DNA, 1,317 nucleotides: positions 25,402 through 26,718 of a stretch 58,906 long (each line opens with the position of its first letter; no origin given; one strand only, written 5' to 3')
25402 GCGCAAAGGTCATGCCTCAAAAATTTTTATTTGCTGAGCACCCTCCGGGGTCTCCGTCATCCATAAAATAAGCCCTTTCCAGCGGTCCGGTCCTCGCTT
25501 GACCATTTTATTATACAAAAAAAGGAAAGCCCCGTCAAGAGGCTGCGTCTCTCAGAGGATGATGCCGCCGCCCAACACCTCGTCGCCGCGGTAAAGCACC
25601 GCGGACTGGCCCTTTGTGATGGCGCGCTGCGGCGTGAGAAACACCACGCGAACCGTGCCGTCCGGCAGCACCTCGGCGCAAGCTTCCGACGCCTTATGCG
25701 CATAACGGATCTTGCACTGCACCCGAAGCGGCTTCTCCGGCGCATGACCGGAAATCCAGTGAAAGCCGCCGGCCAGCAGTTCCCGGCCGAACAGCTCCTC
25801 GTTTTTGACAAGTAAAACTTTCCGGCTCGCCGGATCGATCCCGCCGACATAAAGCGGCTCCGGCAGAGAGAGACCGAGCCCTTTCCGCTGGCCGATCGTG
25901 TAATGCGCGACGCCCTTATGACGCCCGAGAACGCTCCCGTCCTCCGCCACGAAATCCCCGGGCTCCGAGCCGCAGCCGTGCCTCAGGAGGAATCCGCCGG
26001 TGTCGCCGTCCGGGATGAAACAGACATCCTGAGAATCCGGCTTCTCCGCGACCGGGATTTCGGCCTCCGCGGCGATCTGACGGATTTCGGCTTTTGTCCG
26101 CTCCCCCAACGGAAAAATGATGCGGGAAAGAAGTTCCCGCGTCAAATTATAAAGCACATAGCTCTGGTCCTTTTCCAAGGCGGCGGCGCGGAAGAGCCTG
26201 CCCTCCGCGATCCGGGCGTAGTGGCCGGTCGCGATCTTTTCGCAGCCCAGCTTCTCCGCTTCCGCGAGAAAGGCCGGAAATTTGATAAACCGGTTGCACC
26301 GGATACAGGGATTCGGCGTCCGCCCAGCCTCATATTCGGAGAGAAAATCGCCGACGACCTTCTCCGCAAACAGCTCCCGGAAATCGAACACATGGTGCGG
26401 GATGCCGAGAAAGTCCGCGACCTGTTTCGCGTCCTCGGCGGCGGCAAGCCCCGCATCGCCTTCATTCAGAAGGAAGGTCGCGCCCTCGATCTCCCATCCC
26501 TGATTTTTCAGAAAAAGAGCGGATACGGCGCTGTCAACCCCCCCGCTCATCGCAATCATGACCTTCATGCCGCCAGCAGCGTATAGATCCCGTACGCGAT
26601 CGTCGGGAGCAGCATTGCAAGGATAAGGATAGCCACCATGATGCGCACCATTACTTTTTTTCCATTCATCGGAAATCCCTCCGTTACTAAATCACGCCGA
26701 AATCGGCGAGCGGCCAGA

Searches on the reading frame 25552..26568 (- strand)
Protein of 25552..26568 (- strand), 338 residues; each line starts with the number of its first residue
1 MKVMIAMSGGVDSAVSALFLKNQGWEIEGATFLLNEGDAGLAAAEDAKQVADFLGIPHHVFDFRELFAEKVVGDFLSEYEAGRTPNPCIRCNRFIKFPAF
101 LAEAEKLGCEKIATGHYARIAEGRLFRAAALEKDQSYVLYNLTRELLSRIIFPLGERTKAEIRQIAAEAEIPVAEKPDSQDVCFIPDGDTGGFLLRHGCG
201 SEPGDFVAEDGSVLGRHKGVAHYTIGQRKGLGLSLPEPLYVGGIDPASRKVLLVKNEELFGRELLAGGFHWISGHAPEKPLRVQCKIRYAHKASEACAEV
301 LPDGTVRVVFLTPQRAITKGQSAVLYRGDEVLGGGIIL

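Call 70: find_encoding_contigs(protein=window:25552-26568:-, flank=10000, max_places=8)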
Protein window:25552-26568:- (338 aa): 8 contigs read that carry it; 6 places shown.
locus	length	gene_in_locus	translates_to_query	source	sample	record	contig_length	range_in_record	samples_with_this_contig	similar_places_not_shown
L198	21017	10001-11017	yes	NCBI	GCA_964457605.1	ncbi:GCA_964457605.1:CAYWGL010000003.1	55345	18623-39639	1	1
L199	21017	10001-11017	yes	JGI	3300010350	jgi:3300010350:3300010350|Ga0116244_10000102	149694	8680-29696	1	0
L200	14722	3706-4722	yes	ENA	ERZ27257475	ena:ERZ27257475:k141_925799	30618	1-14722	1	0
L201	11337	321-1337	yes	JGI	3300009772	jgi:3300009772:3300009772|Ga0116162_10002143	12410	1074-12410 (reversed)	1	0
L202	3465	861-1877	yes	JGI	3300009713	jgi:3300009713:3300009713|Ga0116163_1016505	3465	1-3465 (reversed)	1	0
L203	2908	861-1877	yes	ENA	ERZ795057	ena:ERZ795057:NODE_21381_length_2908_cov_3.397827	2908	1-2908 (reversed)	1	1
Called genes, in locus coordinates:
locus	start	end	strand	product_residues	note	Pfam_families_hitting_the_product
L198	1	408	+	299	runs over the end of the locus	PF00009:GTP_EFTU, PF00071:Ras (faint), PF00350:Dynamin_N (faint), PF01926:MMR_HSR1, PF02421:FeoB_N, PF03193:RsgA_GTPase (faint), PF07650:KH_2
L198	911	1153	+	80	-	-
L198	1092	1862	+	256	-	PF11967:RecO_N, PF02565:RecO_C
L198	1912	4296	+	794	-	PF00488:MutS_V, PF20297:MSSS, PF01713:Smr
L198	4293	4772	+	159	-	PF02870:Methyltransf_1N, PF01035:DNA_binding_1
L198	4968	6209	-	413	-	PF00365:PFK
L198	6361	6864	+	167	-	-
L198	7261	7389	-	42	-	-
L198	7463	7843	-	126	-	PF14276:DUF4363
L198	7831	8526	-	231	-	PF04239:DUF421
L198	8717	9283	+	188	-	PF10502:Peptidase_S26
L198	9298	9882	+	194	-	PF10502:Peptidase_S26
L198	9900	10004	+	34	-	-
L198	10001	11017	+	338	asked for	PF03054:tRNA_Me_trans, PF06508:QueC (faint), PF24167:DUF7411 (weak), PF20259:tRNA_Me_trans_M, PF20258:tRNA_Me_trans_C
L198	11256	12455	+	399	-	PF01595:CNNM, PF00571:CBS (faint), PF03471:CorC_HlyC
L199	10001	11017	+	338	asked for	PF03054:tRNA_Me_trans, PF06508:QueC (faint), PF24167:DUF7411 (weak), PF20259:tRNA_Me_trans_M, PF20258:tRNA_Me_trans_C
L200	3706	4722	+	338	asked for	PF03054:tRNA_Me_trans, PF06508:QueC (faint), PF24167:DUF7411 (weak), PF20259:tRNA_Me_trans_M, PF20258:tRNA_Me_trans_C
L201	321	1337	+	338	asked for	PF03054:tRNA_Me_trans, PF06508:QueC (faint), PF24167:DUF7411 (weak), PF20259:tRNA_Me_trans_M, PF20258:tRNA_Me_trans_C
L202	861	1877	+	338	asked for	PF03054:tRNA_Me_trans, PF06508:QueC (faint), PF24167:DUF7411 (weak), PF20259:tRNA_Me_trans_M, PF20258:tRNA_Me_trans_C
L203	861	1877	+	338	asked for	PF03054:tRNA_Me_trans, PF06508:QueC (faint), PF24167:DUF7411 (weak), PF20259:tRNA_Me_trans_M, PF20258:tRNA_Me_trans_C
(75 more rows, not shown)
